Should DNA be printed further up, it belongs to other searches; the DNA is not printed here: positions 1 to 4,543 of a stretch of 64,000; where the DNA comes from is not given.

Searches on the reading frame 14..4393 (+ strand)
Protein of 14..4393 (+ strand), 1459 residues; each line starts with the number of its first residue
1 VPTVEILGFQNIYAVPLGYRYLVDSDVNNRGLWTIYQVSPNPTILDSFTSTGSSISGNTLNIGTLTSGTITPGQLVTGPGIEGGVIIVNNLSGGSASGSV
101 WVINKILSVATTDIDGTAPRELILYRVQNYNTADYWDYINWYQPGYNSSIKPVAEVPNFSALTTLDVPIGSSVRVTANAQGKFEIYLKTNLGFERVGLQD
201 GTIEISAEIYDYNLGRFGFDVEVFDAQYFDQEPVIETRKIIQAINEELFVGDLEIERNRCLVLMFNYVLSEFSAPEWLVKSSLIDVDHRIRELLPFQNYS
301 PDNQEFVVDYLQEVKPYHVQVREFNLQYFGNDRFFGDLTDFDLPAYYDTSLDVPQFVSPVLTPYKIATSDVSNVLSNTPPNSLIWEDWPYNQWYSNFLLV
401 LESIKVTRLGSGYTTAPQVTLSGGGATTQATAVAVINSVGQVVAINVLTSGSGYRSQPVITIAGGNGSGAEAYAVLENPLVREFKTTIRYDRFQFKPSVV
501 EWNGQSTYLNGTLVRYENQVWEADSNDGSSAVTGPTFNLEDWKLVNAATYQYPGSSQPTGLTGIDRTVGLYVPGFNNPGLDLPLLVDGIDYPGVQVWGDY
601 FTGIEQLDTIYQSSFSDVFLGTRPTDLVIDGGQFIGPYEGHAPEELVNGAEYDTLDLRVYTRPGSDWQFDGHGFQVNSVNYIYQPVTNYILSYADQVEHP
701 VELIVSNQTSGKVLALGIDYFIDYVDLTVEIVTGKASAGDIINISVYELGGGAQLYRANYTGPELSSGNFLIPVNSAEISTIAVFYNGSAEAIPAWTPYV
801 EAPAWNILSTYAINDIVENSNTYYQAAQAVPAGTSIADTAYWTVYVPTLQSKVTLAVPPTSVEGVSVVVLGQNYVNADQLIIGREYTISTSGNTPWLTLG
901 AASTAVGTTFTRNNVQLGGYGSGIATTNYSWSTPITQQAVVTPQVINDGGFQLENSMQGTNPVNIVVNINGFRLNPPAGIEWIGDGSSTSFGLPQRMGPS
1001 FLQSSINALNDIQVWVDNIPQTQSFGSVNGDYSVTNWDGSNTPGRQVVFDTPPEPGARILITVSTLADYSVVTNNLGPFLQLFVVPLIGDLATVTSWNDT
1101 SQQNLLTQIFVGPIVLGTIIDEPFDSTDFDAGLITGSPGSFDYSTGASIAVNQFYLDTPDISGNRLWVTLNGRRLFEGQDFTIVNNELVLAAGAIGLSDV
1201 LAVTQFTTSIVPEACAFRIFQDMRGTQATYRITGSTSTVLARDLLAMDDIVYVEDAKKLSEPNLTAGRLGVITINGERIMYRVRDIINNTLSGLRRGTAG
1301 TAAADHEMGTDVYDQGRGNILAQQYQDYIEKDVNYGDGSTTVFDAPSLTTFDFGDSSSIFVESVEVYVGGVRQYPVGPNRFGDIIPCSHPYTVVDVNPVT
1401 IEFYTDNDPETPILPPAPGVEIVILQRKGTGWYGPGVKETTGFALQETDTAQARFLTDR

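Call 15: search_protein_families(library=pfam, proteins=[window:14-4393:+], max_evalue=0.01)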
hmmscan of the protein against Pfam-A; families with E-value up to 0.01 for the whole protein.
window:14-4393:+ (1459 aa): 0 families

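Call 33: search_protein_families(library=phrogs, proteins=[window:14-4393:+], max_evalue=0.001)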
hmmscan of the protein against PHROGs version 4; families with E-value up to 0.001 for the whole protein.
window:14-4393:+ (1459 aa): 8 families
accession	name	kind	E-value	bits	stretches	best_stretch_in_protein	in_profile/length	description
phrog_10938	-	head and packaging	8.8e-18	63.3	1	131-350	2255-2463/3324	virion structural protein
phrog_701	-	head and packaging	5.4e-15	53.2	1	401-479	1166-1242/6136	virion structural protein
phrog_5342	-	tail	1.1e-11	43.4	1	401-478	61-138/3319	tail fiber protein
phrog_19630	-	head and packaging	2.2e-11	43.2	1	401-480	1162-1239/1266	virion structural protein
phrog_708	-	tail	1.1e-10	40.9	1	406-484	822-899/1383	baseplate wedge subunit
phrog_460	-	connector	1.3e-09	38.2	1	401-508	231-336/385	head closure Hc2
phrog_1922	-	tail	2.6e-08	33.8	1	400-476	833-905/932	baseplate hub subunit and tail lysozyme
phrog_32965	-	head and packaging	0.00025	19.3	1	413-476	136-200/2054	virion structural protein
